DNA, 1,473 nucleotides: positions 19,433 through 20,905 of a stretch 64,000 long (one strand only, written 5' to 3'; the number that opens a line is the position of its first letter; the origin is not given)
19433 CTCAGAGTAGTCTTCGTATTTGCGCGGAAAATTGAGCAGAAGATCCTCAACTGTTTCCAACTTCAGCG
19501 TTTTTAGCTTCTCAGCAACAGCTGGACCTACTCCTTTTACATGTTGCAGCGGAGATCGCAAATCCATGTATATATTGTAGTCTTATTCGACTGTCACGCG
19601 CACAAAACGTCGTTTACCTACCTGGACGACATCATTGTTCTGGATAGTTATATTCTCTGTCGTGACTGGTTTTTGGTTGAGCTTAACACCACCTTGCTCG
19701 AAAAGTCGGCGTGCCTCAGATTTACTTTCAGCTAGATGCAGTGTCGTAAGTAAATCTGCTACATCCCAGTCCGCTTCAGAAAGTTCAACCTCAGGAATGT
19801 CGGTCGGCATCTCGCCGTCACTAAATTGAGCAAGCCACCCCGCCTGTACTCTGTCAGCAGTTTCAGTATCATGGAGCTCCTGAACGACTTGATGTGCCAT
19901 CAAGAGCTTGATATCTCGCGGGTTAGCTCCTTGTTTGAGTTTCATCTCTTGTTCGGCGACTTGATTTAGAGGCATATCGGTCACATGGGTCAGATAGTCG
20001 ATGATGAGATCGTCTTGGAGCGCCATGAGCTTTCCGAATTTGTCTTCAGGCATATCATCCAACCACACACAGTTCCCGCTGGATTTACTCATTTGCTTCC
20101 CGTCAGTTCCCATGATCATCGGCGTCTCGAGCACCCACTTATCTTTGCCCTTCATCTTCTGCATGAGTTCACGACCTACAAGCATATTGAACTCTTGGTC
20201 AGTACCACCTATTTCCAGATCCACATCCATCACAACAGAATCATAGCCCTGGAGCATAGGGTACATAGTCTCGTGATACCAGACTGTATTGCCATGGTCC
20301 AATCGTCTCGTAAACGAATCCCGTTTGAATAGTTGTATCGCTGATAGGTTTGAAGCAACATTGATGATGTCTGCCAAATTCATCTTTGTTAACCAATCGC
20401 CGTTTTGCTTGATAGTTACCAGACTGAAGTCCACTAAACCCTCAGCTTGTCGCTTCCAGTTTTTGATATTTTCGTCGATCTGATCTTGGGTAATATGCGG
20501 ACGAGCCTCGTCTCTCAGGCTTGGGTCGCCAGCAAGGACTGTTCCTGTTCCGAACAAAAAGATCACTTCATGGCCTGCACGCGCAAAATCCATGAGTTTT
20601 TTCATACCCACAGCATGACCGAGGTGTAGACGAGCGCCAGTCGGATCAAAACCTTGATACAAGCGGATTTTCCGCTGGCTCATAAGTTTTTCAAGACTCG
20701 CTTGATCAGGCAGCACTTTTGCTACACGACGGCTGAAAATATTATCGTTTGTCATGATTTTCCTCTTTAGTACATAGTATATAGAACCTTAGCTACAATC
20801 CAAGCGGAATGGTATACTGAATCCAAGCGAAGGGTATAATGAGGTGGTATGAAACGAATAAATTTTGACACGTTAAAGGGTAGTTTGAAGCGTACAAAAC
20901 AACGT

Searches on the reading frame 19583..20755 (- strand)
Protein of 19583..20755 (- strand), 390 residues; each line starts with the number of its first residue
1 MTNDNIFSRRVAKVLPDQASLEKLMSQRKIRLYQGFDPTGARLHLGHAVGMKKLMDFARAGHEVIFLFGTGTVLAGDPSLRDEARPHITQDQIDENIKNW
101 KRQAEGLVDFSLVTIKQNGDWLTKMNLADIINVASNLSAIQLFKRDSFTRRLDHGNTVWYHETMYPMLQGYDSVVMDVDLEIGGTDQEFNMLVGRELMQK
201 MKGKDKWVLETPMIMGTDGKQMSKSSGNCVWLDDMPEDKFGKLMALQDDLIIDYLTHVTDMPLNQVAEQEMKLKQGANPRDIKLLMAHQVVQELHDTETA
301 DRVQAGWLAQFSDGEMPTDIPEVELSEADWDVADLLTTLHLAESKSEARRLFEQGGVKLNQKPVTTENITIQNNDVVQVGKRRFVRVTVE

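Call 104: search_protein_families(library=pfam, proteins=[window:19583-20755:-], max_evalue=0.00001)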
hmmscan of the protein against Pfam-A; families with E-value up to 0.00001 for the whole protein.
window:19583-20755:- (390 aa): 3 families
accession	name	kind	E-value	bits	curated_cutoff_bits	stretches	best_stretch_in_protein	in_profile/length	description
PF00579.31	tRNA-synt_1b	-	2.1e-58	198.4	21.1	1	26-307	2-287/292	tRNA synthetases class I (W and Y)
PF01479.30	S4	-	8.2e-08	32.3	22.8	1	334-377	5-48/48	S4 domain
PF22421.1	SYY_C-terminal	-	8.6e-08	32.4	27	1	318-377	7-66/83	Tyrosine--tRNA ligase SYY-like C-terminal domain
